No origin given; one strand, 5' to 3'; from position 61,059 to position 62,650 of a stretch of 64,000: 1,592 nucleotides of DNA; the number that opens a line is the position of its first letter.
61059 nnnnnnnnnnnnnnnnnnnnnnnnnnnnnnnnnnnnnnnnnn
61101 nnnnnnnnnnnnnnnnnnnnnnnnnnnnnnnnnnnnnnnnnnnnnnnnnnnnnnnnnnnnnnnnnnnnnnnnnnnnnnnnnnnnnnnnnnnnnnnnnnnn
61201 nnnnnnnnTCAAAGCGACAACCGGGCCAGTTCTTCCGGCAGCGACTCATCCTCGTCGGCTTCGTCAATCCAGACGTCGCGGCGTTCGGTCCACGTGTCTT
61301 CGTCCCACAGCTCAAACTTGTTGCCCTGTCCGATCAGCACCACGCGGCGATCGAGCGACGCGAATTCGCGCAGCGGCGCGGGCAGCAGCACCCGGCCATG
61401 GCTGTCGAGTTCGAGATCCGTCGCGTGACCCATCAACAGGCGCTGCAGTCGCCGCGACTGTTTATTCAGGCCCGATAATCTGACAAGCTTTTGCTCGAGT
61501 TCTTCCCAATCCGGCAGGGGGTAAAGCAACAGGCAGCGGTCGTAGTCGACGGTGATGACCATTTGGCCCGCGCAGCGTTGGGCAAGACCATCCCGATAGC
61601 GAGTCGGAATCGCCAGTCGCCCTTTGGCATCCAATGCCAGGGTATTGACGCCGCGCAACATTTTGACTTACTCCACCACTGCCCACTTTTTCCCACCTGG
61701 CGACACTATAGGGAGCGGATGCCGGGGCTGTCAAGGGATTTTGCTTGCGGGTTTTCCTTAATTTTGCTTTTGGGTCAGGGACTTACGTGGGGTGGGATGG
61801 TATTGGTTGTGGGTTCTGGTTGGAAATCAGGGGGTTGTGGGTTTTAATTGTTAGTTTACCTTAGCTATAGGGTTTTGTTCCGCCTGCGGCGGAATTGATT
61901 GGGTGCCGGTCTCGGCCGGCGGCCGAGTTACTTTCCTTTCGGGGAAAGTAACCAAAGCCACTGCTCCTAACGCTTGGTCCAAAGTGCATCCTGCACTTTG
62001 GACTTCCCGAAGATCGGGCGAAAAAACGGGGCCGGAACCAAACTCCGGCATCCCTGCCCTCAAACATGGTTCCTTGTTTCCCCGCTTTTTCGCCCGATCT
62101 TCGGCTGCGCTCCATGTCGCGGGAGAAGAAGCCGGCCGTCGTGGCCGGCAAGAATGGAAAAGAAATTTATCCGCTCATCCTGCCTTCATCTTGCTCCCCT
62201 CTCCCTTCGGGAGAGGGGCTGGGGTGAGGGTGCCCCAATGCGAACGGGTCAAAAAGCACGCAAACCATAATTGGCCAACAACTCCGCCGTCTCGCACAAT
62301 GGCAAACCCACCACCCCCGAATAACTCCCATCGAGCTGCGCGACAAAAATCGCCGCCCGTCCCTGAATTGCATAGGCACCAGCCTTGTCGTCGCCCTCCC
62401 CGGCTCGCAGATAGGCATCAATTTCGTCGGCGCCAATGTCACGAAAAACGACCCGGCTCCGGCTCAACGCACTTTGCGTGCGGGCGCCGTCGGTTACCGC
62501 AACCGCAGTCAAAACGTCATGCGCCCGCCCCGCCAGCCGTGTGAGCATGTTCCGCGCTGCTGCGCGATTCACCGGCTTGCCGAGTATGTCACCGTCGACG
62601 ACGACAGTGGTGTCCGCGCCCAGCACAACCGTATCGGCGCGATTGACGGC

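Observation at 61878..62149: Dense array of six perfect stem-loops, including a ~98-nt near-perfect hairpin, between maf and the mraZ promoter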

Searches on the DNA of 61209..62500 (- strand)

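Call 4: search_rna_families(source=window, start=61400, end=62500, threshold=evalue, max_evalue=10, show_alignments=3)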
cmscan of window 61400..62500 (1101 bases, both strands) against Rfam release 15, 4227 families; matches with E-value up to 10: 7.
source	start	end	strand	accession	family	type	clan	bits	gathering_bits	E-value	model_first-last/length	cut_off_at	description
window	62011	62100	-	RF03560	mir-3926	Gene; miRNA;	-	34.4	82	0.00026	1-63/63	no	mir-3926 microRNA precursor family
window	62011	62100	+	RF03560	mir-3926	Gene; miRNA;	-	32.2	82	0.00093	1-63/63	no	mir-3926 microRNA precursor family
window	61993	62057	-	RF02523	ROSE_3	Cis-reg; thermoregulator;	-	19.4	43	0.29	1-69/69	no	Repression of heat shock gene expression (ROSE) element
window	61995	62128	+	RF02223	sX4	Gene; sRNA;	-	18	70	0.33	1-167/167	no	Proteobacterial sRNA sX4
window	62010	62102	+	RF04279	mir-H20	Gene; miRNA;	CL00141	17.6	99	3.2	1-82/82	no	mir-H20 microRNA precursor family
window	62198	62219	+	RF00502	TCV_Pr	Cis-reg;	-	17.4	40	2.3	5-30/34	no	Turnip crinkle virus (TCV) core promoter hairpin (Pr)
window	62197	62223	+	RF03191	mir-1913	Gene; miRNA;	-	15.5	105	9.2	1-80/80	no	mir-1913 microRNA precursor family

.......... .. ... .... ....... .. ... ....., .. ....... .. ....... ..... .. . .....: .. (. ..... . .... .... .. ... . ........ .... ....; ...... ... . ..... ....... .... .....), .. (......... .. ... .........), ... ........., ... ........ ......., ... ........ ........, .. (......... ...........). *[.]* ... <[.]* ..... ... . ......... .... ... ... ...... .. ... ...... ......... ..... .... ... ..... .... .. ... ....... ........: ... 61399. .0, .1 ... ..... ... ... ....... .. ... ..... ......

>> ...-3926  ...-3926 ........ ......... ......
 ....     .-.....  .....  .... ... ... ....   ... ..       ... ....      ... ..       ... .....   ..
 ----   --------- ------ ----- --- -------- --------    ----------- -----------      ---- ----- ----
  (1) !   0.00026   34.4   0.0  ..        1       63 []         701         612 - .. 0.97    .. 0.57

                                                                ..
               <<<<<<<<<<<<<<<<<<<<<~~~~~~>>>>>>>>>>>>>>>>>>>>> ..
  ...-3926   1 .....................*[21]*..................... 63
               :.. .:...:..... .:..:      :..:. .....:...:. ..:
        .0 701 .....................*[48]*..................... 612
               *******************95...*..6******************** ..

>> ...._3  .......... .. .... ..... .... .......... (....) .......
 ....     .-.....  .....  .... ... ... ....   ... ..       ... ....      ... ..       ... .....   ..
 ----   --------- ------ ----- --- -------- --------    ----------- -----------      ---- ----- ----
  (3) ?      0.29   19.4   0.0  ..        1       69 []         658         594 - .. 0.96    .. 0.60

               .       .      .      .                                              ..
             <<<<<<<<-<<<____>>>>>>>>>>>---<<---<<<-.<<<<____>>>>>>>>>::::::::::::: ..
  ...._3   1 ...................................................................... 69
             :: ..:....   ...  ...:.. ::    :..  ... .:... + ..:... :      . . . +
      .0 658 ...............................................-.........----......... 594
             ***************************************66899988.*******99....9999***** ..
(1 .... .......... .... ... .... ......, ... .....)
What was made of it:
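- On Any Rfam 15 family (including RNase P, 6S, CsrB/RsmZ, sX4): In 61400-62500 at E up to 10 there are only sub-threshold hairpin look-alikes: mir-3926 at 34 bits against 82, sX4 at 18 against 70, ROSE_3 at 19 against 43 (call 4).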

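Call 22: search_rna_families(source=L002, threshold=gathering)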
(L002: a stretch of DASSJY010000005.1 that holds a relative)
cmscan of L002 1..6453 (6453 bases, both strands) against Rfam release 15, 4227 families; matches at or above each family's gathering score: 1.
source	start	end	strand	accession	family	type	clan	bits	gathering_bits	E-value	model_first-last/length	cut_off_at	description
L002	2112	2487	+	RF00010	RNaseP_bact_a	Gene; ribozyme;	CL00002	315.2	100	2.4e-103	1-367/367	no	Bacterial RNase P class A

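Call 36: search_rna_families(sources=[L162, L172, L188, L186, L163], threshold=gathering)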
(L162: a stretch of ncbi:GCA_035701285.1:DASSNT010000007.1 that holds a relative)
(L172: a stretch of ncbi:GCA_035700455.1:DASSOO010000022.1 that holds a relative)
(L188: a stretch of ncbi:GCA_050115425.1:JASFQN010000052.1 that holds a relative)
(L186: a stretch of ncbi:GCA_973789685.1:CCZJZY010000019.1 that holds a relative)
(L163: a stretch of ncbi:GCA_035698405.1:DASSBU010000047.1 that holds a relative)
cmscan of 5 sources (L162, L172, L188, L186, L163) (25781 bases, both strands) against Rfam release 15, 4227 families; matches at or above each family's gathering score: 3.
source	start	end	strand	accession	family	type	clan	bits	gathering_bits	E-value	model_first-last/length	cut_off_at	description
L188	2296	2654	+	RF00010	RNaseP_bact_a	Gene; ribozyme;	CL00002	320.5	100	1.6e-104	1-367/367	no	Bacterial RNase P class A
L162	2062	2445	+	RF00010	RNaseP_bact_a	Gene; ribozyme;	CL00002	313.6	100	3.4e-102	1-367/367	no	Bacterial RNase P class A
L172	2373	2750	+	RF00010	RNaseP_bact_a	Gene; ribozyme;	CL00002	310.8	100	3.2e-101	1-367/367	no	Bacterial RNase P class A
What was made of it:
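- Upstream neighbour varies: maf in the window, rnpB in L002 and L162 (calls 22, 36).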

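Call 48: search_dna_similar(query=window:61866-62158:-, collection=plasmids, mode=distant, max_evalue=0.01)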
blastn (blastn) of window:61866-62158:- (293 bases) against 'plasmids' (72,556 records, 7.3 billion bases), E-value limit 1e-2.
Records with a match: 2; places in all: 2; records where one place covers at least 80% of the query: 0.
Best place of each record, by identity: 80-90% 2.
By first word of the organism name: Acinetobacter 2.
By predicted mobility (MOB-suite, as given by PLSDB): mobilizable 1; conjugative 1.
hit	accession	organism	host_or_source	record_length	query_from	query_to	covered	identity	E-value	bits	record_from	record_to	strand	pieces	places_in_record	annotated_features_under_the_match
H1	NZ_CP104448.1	Acinetobacter baumannii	Homo sapiens,sputum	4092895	196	234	13%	89.7%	1e-4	54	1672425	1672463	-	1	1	none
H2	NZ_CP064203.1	Acinetobacter baumannii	Homo sapiens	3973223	196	234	13%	89.7%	1e-4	54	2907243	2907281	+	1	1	none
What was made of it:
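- Tried and rejected: The array against plasmids gave only a 39-nt chance match (call 48).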

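Call 74: build_rna_model(alignment_id=A6, structure=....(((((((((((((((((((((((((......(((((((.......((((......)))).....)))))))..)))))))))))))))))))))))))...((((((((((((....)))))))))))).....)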
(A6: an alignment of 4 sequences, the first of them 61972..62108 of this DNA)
Model R1 built from alignment A6 (4 sequences, 138 columns); structure: as given.
model positions 137; base pairs 48; branch points 1; effective number of sequences 0.58; information 0.589 bits per position. Calibrated on 0.2 Mb of random sequence (short: E-values are rough).
structure used (alignment columns):
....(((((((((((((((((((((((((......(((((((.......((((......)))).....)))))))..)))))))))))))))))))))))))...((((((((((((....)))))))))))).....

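Call 76: search_with_rna_model(model_id=R1, sources=[window, L001, L002, L003, L004, L005, L006, L007, L008, L009, L010, L011, L012, L013, L014, L015, L016, L017, L018, L019, L020, L021, L022, L023, L024, L025, L026, L027, L028, L029, L030, L031, L032, L033, L034, L035, L036, L037, L038, L039, L040, L041, L042, L043, L044, L045, L046, L047, L048, L049, L050, L051, L052, L053, L054, L055, L056, L057, L058, L059, L060, L061, L062, L063, L064, L065, L066, L067, L068, L069, L070, L071, L072, L073, L074, L075, L076, L077, L078, L079, L080, L081, L082, L083, L084, L085, L086, L087, L088, L089, L090, L091, L092, L093, L094, L095, L096, L097, L098, L099], max_evalue=10)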
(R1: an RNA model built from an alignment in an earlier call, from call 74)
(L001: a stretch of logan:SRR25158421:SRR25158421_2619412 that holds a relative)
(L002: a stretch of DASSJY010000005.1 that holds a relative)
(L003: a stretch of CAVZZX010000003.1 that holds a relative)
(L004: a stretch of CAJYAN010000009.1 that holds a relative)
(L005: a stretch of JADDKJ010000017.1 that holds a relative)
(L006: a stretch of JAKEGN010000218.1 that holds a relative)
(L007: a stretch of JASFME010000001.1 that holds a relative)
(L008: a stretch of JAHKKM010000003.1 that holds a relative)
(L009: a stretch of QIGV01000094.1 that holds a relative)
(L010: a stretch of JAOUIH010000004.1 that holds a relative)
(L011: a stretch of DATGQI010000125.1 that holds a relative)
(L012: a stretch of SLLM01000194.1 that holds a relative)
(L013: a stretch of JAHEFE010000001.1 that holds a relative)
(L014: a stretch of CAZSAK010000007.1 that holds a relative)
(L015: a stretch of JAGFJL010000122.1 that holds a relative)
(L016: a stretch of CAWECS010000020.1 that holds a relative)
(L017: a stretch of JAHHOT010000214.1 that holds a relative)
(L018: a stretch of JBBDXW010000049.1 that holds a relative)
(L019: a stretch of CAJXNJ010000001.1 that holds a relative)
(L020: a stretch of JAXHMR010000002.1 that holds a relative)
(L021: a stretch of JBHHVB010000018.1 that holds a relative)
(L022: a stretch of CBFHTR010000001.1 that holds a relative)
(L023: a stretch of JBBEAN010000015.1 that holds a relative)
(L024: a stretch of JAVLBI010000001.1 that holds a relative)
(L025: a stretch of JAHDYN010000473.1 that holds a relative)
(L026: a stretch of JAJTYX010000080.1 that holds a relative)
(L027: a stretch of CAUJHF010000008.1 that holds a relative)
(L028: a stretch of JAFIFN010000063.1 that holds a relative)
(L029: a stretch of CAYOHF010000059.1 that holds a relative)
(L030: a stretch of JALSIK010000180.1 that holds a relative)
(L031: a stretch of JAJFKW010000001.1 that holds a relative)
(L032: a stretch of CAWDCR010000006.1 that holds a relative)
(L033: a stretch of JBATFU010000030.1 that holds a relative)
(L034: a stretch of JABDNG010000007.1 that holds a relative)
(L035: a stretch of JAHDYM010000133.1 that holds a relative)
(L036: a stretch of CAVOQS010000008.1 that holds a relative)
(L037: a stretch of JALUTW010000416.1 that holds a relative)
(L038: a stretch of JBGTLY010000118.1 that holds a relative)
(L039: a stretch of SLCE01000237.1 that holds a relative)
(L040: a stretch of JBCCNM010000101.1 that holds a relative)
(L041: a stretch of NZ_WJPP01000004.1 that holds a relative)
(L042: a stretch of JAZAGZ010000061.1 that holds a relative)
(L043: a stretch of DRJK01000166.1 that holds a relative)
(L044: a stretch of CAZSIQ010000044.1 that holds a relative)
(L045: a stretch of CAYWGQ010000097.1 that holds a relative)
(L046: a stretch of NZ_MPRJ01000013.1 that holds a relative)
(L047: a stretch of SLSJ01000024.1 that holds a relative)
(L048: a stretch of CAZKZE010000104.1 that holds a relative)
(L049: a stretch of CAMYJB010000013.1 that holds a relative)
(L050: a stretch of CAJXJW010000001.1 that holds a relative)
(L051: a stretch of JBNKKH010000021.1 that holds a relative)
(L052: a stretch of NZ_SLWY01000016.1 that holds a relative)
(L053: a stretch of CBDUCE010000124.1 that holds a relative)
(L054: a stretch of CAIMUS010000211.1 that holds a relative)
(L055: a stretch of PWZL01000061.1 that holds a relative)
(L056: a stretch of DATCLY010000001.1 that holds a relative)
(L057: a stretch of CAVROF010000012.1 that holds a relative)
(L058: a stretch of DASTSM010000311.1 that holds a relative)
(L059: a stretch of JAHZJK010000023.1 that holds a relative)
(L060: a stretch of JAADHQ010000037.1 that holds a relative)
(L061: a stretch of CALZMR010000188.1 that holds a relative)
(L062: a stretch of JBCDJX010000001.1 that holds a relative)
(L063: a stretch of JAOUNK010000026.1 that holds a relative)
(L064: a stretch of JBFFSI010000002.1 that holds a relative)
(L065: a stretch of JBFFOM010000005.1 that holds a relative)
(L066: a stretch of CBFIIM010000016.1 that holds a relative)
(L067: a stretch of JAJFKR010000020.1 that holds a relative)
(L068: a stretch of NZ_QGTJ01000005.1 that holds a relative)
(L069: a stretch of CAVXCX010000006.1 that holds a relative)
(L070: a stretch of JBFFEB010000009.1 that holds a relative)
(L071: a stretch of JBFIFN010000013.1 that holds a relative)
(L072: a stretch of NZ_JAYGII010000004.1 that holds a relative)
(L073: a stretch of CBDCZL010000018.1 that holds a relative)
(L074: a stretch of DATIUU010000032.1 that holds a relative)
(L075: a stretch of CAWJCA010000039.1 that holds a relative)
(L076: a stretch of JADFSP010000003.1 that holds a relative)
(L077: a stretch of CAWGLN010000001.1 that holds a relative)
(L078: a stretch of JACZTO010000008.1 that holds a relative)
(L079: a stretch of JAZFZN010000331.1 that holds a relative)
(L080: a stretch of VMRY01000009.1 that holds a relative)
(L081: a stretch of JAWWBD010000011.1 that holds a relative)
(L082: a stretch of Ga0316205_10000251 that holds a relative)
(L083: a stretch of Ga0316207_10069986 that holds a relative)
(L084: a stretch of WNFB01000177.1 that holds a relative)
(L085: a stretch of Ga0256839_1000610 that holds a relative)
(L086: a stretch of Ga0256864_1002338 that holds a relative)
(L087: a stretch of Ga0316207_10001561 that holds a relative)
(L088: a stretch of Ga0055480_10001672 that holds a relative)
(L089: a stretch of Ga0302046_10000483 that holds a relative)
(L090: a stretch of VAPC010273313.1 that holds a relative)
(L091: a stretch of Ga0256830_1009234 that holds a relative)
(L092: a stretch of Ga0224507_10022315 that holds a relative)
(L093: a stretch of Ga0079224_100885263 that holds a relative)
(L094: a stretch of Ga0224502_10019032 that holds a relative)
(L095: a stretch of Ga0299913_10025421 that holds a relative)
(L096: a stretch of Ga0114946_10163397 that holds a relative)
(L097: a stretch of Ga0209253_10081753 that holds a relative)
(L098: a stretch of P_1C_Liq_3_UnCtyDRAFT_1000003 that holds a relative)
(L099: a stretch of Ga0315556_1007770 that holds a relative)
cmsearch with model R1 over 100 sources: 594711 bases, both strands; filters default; matches with E-value up to 10: 9.
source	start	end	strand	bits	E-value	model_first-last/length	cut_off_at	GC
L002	2547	2683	+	164.3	8e-33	1-137/137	no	0.56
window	61972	62108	-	162.6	1.8e-32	1-137/137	no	0.57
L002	2551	2648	-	46.9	1.8e-07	5-102/137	no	0.57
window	62007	62104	+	40.7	4.1e-06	5-102/137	no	0.58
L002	722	795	-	15.7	0.99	1-137/137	no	0.74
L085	1748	1794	-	14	2.4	1-137/137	no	0.68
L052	3289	3339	+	13.8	2.6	1-137/137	no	0.63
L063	2590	2686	-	13.3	3.3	1-137/137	no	0.53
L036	4234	4297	+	11.9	6.6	1-137/137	no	0.69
